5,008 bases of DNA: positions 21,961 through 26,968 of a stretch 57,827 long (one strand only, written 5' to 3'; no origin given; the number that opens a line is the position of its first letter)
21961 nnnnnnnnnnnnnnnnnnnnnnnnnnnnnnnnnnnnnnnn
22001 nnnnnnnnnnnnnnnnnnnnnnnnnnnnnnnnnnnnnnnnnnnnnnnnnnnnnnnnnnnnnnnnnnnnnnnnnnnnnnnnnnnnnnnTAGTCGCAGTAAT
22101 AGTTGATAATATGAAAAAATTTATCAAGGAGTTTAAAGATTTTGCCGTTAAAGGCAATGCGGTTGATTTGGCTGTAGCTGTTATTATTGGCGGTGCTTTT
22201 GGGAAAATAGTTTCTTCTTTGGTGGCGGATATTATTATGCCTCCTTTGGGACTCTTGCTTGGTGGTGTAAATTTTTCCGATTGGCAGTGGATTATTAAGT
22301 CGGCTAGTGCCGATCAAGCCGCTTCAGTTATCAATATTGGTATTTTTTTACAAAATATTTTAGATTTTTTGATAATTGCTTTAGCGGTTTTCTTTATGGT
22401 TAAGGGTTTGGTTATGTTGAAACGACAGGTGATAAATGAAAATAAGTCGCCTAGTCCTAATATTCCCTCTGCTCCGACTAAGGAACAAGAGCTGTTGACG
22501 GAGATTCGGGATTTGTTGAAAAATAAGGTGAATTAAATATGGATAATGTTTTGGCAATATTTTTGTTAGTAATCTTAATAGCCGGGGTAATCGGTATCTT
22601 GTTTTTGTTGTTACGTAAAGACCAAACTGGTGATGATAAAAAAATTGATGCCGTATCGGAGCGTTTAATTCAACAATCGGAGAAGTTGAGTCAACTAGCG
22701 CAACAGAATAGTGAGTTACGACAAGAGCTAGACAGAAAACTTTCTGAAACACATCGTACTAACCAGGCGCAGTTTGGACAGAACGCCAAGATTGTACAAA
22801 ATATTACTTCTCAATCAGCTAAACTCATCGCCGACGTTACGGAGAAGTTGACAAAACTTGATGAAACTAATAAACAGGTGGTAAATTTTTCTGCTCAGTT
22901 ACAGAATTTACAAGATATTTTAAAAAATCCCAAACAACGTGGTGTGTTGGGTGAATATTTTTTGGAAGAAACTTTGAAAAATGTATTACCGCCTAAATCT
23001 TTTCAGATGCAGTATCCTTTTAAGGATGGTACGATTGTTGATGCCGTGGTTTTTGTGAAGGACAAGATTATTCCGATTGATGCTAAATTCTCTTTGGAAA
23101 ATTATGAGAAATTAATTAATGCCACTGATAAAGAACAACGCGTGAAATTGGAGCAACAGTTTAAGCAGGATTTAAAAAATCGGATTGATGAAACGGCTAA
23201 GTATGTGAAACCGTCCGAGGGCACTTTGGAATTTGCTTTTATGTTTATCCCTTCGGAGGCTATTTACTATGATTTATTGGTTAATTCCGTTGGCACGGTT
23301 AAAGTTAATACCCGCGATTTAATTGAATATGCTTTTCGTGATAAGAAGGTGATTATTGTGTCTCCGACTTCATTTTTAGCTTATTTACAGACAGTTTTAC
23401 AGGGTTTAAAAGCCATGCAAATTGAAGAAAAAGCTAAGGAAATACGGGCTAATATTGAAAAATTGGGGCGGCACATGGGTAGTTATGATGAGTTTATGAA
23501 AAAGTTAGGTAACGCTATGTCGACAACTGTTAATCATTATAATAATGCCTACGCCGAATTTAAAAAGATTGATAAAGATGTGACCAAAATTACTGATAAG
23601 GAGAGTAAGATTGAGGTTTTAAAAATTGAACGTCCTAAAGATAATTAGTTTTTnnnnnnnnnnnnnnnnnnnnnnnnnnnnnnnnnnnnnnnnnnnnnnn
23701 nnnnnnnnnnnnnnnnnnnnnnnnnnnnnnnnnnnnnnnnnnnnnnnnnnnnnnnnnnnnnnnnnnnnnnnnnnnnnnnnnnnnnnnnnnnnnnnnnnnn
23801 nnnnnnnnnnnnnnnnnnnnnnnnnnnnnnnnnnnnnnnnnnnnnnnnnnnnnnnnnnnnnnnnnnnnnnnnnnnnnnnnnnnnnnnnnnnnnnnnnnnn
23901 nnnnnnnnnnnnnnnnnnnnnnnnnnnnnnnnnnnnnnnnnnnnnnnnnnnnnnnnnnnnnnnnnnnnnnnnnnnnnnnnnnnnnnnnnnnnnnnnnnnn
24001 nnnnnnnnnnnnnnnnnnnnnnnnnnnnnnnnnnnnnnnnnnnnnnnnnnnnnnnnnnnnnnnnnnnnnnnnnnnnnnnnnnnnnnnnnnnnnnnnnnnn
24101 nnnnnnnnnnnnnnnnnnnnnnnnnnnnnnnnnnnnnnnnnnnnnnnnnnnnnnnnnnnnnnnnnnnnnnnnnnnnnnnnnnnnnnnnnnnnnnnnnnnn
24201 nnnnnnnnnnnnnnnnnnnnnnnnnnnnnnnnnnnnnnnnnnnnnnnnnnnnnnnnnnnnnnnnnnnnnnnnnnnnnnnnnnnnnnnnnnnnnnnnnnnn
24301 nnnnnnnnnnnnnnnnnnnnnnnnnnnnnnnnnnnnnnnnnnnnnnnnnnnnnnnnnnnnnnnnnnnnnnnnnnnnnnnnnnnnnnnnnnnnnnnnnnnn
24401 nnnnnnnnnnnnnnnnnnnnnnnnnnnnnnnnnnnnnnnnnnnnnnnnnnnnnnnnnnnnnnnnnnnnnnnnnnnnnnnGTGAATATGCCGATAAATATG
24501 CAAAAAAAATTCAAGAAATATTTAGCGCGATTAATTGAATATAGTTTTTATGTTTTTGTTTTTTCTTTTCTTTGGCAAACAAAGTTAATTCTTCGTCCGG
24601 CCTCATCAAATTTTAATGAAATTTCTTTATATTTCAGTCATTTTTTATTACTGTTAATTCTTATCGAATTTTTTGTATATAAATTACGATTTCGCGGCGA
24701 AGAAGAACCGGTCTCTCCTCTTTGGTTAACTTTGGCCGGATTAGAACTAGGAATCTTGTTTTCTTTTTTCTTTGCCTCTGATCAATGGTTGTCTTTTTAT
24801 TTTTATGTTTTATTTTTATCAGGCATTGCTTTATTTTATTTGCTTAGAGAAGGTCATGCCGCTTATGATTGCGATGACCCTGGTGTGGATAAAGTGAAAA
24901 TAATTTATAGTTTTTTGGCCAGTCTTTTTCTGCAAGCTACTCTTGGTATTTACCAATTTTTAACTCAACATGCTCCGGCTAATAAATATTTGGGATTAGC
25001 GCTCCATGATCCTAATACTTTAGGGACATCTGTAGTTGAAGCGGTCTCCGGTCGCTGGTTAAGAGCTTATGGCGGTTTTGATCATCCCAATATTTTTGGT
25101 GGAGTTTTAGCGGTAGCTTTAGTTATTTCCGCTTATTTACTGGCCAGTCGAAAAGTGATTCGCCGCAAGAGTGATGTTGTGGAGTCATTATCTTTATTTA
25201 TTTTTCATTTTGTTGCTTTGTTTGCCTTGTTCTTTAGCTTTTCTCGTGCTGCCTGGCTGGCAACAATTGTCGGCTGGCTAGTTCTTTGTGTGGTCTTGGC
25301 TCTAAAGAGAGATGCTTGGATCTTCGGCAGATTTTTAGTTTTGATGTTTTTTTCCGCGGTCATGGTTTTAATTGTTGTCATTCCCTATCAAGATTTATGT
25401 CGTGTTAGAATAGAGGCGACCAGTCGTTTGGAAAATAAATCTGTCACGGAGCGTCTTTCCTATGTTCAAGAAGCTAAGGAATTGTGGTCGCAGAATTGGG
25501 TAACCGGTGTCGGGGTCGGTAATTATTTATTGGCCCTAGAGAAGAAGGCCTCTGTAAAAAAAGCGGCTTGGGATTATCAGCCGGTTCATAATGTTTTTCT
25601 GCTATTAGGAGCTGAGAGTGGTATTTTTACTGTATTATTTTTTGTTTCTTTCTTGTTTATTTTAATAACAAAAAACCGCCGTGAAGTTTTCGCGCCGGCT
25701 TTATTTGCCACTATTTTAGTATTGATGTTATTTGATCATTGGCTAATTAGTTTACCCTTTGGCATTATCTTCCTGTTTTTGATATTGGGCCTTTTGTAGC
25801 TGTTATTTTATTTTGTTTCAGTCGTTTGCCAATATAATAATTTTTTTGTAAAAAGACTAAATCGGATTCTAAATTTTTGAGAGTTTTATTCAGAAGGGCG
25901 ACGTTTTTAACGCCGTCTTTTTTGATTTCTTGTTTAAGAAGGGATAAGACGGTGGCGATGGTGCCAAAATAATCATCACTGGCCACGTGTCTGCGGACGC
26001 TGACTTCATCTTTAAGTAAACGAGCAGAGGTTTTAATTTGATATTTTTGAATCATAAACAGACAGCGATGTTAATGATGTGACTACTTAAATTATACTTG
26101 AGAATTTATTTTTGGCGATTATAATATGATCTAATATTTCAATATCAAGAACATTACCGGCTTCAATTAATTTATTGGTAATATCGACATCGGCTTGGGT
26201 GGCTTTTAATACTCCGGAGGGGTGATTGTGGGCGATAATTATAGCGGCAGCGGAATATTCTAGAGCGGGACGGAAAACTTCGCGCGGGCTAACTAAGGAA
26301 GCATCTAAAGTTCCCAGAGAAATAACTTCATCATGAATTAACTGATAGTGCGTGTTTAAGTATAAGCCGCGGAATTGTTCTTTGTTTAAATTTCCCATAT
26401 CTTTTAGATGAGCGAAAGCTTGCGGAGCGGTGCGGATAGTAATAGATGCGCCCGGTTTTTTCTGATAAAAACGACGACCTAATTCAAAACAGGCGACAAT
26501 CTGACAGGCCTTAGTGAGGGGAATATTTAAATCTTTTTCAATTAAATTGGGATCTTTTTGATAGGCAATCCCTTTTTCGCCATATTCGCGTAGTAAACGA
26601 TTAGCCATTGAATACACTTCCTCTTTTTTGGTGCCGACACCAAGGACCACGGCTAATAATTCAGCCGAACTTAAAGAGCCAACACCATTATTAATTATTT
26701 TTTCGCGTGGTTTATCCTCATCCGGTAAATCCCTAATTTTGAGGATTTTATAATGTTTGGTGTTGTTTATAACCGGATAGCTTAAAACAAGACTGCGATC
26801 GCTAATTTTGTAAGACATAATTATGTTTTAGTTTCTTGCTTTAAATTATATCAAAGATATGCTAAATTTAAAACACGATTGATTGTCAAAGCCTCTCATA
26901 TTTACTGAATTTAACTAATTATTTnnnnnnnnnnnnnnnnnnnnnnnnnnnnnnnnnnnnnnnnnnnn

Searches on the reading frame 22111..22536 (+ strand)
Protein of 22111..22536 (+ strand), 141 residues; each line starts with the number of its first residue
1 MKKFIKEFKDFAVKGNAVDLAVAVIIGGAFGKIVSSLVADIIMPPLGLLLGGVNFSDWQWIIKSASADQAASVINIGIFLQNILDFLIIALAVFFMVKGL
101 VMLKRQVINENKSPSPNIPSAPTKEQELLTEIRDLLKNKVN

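Call 10: search_protein_families(library=pfam, proteins=[window:22111-22536:+], max_evalue=0.001)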
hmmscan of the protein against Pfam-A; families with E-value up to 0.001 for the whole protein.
window:22111-22536:+ (141 aa): 1 family
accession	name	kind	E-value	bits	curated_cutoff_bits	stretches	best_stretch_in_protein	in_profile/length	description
PF01741.23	MscL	-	5.4e-43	146.7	27.4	1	4-137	1-123/123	Large-conductance mechanosensitive channel, MscL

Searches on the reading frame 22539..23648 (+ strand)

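Call 10: search_protein_families(library=pfam, proteins=[window:22539-23648:+], max_evalue=0.001)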
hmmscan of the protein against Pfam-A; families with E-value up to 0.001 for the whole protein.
window:22539-23648:+ (369 aa): 1 family
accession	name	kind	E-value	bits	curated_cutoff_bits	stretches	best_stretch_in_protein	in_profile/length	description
PF02646.22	RmuC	-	4.5e-52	177.4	26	1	67-364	2-287/291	RmuC family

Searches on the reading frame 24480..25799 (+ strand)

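Call 10: search_protein_families(library=pfam, proteins=[window:24480-25799:+], max_evalue=0.001)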
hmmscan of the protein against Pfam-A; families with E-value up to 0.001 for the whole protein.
window:24480-25799:+ (439 aa): 1 family
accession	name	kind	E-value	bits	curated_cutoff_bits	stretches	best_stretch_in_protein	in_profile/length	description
PF04932.20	Wzy_C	-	7.7e-17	61.9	31.7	1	244-389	4-149/149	O-Antigen ligase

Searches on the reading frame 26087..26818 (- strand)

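Call 10: search_protein_families(library=pfam, proteins=[window:26087-26818:-], max_evalue=0.001)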
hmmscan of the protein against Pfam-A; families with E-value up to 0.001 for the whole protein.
window:26087-26818:- (243 aa): 2 families
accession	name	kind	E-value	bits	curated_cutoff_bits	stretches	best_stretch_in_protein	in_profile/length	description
PF04002.20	RadC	-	4.9e-37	127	22.1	1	134-241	7-115/121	RadC-like JAB domain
PF20582.4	UPF0758_N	-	1.3e-16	60.9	27.1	1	28-79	1-51/77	UPF0758 N-terminal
